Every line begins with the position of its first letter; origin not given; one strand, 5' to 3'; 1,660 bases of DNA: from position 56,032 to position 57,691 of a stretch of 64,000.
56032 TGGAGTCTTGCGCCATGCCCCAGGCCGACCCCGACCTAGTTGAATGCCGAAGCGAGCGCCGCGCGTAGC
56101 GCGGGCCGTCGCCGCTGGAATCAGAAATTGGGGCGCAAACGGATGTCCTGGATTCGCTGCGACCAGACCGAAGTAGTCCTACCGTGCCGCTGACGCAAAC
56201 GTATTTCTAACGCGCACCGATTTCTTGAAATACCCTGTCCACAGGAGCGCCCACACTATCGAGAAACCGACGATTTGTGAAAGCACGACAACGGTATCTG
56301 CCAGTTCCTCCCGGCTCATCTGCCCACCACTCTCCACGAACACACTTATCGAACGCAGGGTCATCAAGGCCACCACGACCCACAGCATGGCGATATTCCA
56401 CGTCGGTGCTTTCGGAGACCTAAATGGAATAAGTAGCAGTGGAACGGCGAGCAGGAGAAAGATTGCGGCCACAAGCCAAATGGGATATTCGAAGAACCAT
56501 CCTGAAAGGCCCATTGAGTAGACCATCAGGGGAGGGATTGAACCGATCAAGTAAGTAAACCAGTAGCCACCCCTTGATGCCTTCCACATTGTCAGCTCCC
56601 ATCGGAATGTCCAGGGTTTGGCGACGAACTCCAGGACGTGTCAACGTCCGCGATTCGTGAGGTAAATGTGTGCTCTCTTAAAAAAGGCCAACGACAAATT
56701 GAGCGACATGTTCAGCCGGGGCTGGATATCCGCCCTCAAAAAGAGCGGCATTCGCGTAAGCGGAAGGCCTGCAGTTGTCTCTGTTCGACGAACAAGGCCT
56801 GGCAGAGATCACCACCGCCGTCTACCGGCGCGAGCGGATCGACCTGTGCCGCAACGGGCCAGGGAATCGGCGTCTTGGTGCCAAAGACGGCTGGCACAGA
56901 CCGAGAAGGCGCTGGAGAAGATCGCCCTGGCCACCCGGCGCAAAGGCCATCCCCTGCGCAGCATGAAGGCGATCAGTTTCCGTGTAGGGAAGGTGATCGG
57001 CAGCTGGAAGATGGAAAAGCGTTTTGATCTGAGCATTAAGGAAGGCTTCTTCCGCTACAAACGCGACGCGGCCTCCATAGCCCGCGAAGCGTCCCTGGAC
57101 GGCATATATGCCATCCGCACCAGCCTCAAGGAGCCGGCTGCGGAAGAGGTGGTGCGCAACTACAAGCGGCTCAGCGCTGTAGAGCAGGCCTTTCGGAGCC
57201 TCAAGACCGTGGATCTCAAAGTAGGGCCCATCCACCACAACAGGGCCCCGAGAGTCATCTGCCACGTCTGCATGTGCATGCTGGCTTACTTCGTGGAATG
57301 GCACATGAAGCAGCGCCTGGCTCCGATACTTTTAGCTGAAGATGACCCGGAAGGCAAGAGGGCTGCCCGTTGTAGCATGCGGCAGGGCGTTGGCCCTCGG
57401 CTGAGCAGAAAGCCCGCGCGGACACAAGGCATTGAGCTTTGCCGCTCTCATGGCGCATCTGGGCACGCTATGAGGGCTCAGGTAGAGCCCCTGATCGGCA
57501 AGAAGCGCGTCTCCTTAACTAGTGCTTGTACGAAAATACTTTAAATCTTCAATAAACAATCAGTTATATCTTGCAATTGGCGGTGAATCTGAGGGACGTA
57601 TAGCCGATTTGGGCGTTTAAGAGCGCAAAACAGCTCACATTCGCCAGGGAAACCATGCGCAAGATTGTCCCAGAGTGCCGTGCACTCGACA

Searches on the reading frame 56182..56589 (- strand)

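Call 102: search_protein_families(library=pfam, proteins=[window:56182-56589:-], max_evalue=0.001)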
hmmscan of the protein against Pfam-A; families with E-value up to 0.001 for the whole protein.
window:56182-56589:- (136 aa): 1 family
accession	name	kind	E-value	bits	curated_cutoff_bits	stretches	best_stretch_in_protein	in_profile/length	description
PF10754.15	DUF2569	-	2.1e-06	28.7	26.5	1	38-131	57-142/143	Protein of unknown function (DUF2569)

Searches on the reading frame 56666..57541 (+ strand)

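Call 102: search_protein_families(library=pfam, proteins=[window:56666-57541:+], max_evalue=0.001)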
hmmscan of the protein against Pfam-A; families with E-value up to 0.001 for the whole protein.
window:56666-57541:+ (292 aa): 1 family
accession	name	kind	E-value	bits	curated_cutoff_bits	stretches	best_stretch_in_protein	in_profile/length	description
PF01609.27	DDE_Tnp_1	-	0.00045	20.5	23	1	18-209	89-199/200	Transposase DDE domain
